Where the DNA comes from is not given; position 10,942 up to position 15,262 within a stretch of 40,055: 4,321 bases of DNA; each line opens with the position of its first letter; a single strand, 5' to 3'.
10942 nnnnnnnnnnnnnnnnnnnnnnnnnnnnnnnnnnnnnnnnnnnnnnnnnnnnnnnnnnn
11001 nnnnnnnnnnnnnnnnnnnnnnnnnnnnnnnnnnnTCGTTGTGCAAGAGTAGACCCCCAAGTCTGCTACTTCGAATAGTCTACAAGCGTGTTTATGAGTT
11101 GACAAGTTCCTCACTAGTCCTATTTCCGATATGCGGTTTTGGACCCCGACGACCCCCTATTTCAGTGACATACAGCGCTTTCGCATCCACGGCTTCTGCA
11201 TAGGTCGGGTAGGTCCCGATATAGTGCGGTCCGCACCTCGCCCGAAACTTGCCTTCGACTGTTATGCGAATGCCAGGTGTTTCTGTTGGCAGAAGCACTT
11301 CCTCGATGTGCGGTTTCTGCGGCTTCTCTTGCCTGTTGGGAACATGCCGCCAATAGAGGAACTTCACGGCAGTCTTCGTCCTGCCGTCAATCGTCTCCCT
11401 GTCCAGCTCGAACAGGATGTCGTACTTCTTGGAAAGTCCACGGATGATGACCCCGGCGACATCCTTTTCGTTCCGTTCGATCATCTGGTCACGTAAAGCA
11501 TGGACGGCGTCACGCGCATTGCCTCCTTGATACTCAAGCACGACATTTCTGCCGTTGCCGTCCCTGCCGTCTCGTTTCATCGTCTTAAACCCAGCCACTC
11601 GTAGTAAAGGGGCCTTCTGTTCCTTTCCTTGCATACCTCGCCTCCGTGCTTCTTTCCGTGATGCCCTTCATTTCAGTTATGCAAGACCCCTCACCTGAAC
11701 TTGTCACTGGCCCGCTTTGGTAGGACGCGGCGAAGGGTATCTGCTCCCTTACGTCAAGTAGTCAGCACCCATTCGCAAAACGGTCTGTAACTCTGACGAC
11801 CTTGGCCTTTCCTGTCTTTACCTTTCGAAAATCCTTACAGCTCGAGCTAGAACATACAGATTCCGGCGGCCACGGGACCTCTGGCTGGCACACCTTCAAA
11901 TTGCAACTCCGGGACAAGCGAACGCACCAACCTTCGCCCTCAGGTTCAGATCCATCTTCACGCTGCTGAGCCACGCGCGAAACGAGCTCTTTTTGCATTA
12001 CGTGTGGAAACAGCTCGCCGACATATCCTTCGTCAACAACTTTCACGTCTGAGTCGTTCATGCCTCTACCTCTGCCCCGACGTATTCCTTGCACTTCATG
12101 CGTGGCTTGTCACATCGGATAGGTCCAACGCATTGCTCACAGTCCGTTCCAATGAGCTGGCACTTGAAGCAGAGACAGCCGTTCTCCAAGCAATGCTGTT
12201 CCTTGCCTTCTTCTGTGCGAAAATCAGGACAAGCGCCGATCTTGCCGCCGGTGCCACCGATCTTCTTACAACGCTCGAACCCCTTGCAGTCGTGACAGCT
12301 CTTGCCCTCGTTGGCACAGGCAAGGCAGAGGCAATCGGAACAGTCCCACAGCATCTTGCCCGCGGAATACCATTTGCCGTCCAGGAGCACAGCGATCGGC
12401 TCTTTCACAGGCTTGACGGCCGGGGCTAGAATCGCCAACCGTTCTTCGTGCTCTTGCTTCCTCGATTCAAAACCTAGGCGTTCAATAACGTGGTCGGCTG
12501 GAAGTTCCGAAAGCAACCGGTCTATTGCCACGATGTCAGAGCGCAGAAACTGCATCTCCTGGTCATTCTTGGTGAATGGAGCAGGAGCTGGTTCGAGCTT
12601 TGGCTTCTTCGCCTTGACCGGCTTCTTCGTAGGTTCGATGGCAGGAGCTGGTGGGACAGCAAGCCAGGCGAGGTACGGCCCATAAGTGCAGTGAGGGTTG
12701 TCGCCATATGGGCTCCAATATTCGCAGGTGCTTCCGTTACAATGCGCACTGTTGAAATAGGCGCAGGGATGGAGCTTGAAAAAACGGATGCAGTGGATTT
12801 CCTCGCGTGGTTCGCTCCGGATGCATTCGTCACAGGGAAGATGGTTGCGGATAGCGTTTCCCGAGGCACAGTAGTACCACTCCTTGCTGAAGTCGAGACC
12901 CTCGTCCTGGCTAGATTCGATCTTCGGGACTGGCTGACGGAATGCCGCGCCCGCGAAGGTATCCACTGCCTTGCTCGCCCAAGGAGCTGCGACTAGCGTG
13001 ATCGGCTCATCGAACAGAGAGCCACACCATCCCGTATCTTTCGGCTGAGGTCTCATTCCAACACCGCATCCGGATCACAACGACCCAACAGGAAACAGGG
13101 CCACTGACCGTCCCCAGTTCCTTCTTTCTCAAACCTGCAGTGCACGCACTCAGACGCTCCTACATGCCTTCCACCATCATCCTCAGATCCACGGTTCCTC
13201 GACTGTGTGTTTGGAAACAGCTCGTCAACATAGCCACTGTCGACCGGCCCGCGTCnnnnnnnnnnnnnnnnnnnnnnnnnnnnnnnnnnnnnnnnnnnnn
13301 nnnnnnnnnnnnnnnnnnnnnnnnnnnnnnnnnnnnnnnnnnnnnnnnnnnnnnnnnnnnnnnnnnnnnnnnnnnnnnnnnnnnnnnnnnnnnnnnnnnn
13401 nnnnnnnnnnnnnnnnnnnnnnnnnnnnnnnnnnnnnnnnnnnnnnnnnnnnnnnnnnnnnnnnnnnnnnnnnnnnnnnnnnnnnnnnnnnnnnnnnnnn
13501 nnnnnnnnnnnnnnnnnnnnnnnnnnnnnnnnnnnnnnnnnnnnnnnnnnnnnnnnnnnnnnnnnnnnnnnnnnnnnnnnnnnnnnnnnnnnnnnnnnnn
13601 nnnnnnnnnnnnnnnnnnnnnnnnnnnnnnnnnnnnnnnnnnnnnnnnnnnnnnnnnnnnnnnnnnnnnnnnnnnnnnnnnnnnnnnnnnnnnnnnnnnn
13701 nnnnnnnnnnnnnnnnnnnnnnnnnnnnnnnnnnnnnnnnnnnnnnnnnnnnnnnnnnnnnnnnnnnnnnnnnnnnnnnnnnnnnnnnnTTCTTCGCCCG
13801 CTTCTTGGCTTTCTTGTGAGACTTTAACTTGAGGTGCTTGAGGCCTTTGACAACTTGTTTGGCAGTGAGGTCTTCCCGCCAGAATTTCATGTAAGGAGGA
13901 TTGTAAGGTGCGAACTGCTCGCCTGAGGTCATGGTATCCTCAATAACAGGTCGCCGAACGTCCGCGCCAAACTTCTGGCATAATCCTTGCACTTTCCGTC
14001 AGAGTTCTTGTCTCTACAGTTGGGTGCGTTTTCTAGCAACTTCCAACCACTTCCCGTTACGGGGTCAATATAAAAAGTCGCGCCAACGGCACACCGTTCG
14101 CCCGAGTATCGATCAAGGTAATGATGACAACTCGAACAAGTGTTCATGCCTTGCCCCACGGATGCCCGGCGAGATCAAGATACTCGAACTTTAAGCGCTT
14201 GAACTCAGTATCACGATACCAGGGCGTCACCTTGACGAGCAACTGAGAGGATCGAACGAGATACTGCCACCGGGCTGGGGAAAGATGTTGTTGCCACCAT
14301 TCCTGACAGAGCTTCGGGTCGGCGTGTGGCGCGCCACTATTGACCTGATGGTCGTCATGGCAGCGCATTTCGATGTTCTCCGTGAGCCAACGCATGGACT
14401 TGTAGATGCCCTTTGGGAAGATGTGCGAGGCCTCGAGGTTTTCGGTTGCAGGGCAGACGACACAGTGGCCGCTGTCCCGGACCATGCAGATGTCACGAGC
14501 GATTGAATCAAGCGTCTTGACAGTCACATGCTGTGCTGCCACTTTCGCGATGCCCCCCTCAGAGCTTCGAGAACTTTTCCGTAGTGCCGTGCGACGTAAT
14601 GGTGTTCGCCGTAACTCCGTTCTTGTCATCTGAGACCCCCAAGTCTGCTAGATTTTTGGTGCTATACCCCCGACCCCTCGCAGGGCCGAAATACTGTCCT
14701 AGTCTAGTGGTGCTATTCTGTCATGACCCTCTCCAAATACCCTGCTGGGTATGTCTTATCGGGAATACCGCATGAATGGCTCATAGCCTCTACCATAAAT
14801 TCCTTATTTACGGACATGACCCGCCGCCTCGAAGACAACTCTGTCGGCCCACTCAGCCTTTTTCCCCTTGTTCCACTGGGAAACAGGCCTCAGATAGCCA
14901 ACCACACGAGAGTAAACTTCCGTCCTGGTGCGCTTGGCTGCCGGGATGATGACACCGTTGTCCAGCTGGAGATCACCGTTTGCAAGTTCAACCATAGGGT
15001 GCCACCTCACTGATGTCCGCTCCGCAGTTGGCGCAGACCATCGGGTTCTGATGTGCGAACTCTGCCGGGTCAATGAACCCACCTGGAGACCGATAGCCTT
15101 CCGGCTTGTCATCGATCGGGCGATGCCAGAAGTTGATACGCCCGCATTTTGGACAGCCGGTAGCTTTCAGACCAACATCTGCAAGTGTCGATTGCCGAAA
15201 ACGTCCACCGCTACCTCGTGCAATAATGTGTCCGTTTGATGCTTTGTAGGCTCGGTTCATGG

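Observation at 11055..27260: Conserved start-associated box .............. upstream of a subset of early genes (5 exact copies, about 5 variants, one inverted)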

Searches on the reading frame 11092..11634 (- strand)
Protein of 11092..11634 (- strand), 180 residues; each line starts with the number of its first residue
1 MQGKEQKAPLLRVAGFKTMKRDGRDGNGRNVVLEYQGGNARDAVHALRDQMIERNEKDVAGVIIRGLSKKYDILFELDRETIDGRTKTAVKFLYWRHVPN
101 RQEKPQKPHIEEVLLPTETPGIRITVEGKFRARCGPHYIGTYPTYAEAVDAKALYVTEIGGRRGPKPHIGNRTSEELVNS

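Call 8: search_protein_families(library=phrogs, proteins=[window:11092-11634:-])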
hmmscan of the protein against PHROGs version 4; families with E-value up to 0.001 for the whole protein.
window:11092-11634:- (180 aa): 0 families

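Call 17: search_protein_families(library=pfam, proteins=[window:11092-11634:-], max_evalue=0.01)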
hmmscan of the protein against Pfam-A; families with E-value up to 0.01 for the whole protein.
window:11092-11634:- (180 aa): 0 families

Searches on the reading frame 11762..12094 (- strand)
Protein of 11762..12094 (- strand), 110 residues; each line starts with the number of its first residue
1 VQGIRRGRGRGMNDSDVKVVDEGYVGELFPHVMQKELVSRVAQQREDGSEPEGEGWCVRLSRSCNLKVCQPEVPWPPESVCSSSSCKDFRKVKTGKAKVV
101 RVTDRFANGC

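Call 90: search_protein_families(library=pfam, proteins=[window:11762-12094:-], max_evalue=0.01)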
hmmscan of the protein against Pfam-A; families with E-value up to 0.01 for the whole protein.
window:11762-12094:- (110 aa): 0 families

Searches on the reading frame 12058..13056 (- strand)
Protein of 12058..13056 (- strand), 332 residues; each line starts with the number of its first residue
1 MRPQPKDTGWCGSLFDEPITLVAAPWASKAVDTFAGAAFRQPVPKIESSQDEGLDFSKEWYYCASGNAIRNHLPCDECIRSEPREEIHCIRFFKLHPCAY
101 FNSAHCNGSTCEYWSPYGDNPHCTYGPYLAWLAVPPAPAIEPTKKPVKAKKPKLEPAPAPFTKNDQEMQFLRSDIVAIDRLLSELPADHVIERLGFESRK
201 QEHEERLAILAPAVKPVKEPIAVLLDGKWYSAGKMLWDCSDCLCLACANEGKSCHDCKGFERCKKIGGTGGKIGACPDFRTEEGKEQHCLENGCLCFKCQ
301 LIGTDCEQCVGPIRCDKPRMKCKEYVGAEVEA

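Call 8: search_protein_families(library=phrogs, proteins=[window:12058-13056:-])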
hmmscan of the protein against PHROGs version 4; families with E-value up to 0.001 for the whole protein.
window:12058-13056:- (332 aa): 0 families

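Call 42: search_protein_families(library=pfam, proteins=[window:12058-13056:-], max_evalue=0.01)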
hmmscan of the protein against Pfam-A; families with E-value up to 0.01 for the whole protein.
window:12058-13056:- (332 aa): 0 families

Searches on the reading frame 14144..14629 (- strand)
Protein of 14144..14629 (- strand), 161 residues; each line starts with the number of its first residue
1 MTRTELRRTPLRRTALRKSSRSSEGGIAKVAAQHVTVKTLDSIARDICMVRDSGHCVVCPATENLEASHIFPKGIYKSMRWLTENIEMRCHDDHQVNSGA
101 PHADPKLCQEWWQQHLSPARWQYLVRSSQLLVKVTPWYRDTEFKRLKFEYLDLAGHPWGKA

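Call 7: search_protein_families(library=phrogs, proteins=[window:14144-14629:-])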
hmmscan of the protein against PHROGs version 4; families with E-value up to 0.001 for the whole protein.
window:14144-14629:- (161 aa): 4 families
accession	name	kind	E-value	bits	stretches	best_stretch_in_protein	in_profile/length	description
phrog_7370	-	DNA, RNA and nucleotide metabolism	1.4e-05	26.2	1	46-110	34-97/115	HNH endonuclease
phrog_24030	-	DNA, RNA and nucleotide metabolism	3.9e-05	24.1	1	44-95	9-60/342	RNA ligase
phrog_144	-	DNA, RNA and nucleotide metabolism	0.00031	21.5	1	44-96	75-131/175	HNH endonuclease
phrog_5034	-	DNA, RNA and nucleotide metabolism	0.00056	21.1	1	29-101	7-82/138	NinG/ Rap DNA junction specific endonuclease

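Call 43: search_protein_families(library=pfam, proteins=[window:14144-14629:-], max_evalue=0.01)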
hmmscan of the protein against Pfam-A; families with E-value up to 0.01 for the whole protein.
window:14144-14629:- (161 aa): 0 families

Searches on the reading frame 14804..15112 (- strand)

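Call 90: search_protein_families(library=pfam, proteins=[window:14804-15112:-], max_evalue=0.01)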
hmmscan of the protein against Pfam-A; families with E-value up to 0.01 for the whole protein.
window:14804-15112:- (102 aa): 1 family
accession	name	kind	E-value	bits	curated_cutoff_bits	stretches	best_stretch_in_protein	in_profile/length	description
PF13597.11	NRDD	-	2.4e-09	36.9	26.2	1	62-94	531-562/562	Anaerobic ribonucleoside-triphosphate reductase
